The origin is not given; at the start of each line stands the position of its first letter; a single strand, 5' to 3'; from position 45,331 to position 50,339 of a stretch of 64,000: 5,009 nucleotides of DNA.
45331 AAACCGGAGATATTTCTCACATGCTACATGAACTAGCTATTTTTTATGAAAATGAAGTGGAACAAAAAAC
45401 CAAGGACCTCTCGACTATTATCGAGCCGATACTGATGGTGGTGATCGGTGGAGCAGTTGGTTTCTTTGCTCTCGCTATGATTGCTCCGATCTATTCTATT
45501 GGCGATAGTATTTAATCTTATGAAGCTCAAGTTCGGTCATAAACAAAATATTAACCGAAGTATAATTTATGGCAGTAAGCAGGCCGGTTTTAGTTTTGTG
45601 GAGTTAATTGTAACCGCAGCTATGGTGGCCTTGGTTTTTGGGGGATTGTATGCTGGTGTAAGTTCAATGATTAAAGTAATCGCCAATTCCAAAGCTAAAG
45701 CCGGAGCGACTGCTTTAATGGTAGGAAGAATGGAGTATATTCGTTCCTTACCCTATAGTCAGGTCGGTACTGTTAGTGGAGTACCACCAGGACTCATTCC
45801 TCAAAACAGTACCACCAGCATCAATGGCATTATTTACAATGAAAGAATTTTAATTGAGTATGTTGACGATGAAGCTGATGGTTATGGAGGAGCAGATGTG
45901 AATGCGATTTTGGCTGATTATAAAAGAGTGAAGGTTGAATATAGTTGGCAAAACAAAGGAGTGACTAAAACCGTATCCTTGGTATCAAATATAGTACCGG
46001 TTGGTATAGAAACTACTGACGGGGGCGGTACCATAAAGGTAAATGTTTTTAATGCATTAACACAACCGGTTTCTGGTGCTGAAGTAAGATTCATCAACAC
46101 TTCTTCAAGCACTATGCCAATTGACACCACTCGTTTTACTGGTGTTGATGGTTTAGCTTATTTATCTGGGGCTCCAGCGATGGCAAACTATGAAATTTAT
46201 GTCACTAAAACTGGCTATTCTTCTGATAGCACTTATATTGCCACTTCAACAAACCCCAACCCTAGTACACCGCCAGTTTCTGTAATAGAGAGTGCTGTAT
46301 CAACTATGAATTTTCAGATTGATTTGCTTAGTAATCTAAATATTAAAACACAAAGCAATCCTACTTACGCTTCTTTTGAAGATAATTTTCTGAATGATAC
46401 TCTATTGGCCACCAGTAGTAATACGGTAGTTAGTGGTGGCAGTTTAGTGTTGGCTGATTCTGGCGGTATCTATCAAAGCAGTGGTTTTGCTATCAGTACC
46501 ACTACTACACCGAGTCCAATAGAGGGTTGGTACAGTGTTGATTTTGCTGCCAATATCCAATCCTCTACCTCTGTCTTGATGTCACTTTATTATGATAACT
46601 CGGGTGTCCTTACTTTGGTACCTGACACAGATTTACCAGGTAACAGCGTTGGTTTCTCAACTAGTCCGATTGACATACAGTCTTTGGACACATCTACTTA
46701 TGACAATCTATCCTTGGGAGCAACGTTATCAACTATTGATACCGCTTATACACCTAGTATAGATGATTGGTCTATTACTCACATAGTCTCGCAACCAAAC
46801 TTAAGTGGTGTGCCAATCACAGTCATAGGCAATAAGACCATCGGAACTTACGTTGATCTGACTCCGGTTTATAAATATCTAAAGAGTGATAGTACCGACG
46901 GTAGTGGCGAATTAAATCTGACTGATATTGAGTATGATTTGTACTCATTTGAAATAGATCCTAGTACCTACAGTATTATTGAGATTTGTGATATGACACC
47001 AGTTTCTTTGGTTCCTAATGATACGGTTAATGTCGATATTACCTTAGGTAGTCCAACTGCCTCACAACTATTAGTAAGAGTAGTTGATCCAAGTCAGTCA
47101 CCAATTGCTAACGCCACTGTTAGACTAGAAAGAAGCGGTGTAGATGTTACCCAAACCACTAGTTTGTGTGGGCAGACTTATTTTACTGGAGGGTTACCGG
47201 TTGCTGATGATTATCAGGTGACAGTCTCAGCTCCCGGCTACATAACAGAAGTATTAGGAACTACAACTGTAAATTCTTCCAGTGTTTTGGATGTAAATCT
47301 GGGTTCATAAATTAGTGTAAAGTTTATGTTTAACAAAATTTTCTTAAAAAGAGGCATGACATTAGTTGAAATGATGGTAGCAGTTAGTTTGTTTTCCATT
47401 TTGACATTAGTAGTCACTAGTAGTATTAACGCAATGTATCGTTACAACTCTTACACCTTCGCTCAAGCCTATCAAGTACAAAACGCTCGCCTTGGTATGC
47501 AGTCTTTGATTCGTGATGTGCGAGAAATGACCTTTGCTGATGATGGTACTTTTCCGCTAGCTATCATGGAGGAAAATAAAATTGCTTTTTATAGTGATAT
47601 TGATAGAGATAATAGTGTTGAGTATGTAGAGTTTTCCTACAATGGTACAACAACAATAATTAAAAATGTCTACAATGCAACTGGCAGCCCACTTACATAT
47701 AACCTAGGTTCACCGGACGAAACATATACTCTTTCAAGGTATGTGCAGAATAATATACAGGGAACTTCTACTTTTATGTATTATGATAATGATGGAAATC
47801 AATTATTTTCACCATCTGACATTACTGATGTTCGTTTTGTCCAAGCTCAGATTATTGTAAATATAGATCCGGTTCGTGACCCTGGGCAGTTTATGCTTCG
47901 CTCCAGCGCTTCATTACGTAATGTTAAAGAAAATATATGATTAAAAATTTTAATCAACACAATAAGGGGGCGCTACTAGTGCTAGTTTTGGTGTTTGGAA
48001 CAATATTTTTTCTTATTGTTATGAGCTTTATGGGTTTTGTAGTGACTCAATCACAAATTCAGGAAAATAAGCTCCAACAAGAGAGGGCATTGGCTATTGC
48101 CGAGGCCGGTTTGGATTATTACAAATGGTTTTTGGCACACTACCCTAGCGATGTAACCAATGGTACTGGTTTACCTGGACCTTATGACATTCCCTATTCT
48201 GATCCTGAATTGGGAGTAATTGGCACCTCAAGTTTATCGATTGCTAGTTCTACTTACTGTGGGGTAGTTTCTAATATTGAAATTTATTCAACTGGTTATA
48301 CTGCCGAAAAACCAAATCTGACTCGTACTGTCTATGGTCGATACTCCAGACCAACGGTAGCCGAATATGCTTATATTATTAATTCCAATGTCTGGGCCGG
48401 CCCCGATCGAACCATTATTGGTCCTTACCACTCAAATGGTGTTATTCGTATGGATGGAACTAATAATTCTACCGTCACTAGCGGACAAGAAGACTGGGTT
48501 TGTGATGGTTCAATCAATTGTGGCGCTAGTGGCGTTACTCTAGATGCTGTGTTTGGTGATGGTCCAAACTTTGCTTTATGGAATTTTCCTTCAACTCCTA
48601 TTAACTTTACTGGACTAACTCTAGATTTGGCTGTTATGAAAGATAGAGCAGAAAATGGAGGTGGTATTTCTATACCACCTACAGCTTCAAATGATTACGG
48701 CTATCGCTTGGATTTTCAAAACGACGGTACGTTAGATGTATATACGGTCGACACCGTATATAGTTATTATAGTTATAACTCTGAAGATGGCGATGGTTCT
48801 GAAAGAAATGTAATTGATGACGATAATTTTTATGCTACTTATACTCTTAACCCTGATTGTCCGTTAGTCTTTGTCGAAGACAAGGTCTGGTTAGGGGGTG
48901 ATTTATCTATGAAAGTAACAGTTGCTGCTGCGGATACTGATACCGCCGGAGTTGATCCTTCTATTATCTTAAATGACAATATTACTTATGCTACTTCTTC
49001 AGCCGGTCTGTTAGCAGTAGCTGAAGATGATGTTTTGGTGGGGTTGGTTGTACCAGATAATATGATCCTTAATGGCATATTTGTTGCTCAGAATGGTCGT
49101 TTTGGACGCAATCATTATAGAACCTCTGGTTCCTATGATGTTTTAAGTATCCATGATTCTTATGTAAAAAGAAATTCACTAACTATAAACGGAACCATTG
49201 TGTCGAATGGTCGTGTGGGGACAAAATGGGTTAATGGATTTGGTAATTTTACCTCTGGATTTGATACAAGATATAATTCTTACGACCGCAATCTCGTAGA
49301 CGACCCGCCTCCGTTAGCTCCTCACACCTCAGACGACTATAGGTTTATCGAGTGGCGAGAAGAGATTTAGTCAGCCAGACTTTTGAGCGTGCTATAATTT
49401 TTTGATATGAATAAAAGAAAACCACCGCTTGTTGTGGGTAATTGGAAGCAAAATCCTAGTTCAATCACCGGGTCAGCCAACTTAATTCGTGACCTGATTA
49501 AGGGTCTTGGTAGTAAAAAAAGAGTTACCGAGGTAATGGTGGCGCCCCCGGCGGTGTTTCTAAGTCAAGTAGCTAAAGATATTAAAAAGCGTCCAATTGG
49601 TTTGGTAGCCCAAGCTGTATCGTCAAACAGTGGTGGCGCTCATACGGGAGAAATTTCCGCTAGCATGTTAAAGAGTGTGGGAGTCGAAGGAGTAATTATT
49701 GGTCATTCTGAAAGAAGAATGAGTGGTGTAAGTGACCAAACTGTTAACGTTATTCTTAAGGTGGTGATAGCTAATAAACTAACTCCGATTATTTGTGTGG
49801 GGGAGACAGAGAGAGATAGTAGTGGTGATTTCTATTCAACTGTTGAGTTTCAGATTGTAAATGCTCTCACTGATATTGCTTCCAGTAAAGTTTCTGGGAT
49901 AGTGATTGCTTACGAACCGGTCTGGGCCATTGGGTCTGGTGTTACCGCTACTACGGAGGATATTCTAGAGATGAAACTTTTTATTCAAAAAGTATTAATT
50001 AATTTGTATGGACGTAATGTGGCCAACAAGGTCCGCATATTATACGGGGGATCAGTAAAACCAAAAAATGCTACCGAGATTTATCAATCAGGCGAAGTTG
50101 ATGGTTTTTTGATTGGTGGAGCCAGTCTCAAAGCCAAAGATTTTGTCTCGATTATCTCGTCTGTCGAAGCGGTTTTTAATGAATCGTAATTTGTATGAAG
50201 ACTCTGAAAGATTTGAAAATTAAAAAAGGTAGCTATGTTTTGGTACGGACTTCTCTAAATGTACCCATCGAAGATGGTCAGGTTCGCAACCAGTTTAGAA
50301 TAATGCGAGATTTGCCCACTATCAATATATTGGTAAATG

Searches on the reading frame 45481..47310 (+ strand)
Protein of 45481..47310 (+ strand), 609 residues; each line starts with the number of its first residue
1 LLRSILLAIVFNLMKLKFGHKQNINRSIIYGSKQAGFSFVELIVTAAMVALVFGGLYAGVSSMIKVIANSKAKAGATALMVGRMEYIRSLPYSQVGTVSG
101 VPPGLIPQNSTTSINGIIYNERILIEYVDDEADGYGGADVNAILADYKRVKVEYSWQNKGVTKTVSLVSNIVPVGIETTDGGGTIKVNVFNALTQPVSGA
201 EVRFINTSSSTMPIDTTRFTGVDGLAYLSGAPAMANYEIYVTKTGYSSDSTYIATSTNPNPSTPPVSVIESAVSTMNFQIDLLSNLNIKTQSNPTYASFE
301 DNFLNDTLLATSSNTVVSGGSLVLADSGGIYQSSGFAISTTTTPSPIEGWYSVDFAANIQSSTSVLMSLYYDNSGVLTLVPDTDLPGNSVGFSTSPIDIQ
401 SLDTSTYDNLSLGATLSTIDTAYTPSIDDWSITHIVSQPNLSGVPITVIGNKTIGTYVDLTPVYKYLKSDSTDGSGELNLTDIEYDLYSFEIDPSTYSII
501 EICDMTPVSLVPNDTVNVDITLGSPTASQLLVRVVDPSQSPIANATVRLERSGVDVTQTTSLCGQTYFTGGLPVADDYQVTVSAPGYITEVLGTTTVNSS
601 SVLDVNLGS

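Call 12: search_protein_families(library=pfam, proteins=[window:45481-47310:+])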
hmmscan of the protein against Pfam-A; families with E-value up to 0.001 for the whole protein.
window:45481-47310:+ (609 aa): 3 families
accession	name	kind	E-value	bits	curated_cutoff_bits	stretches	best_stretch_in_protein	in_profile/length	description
PF13620.12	CarboxypepD_reg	-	2.8e-15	56.9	32.3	2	532-606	4-80/82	Carboxypeptidase regulatory-like domain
PF02369.22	Big_1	-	0.0003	21.3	34.9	0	527-586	18-82/93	Bacterial Ig-like domain (group 1)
PF07963.17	N_methyl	-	0.00038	20.4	21.2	1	32-57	2-27/27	Prokaryotic N-terminal methylation motif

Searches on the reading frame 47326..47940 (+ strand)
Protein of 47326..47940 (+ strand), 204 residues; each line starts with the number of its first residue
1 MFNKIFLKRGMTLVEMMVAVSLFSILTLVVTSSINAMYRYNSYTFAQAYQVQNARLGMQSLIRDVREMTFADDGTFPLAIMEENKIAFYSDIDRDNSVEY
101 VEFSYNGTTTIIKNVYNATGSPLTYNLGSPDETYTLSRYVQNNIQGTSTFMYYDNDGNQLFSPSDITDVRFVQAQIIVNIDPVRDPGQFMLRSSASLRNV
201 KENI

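Call 12: search_protein_families(library=pfam, proteins=[window:47326-47940:+])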
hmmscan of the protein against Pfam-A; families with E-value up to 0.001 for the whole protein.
window:47326-47940:+ (204 aa): 1 family
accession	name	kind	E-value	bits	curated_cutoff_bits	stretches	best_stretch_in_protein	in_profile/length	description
PF07963.17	N_methyl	-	2.7e-06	27.2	21.2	1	8-30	4-26/27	Prokaryotic N-terminal methylation motif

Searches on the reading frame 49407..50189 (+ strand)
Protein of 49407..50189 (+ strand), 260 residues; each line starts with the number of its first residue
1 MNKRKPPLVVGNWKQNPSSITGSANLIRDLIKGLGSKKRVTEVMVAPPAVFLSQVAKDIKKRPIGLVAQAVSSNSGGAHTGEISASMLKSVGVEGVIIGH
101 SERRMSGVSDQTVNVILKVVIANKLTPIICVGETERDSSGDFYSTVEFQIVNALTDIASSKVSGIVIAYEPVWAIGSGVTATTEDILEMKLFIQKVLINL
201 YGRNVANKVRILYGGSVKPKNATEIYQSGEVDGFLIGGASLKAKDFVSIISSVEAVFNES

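Call 12: search_protein_families(library=pfam, proteins=[window:49407-50189:+])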
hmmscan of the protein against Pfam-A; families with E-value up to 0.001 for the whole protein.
window:49407-50189:+ (260 aa): 1 family
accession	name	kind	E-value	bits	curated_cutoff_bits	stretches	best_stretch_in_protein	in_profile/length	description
PF00121.24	TIM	-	2.3e-77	260.2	20.1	1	7-252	1-244/245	Triosephosphate isomerase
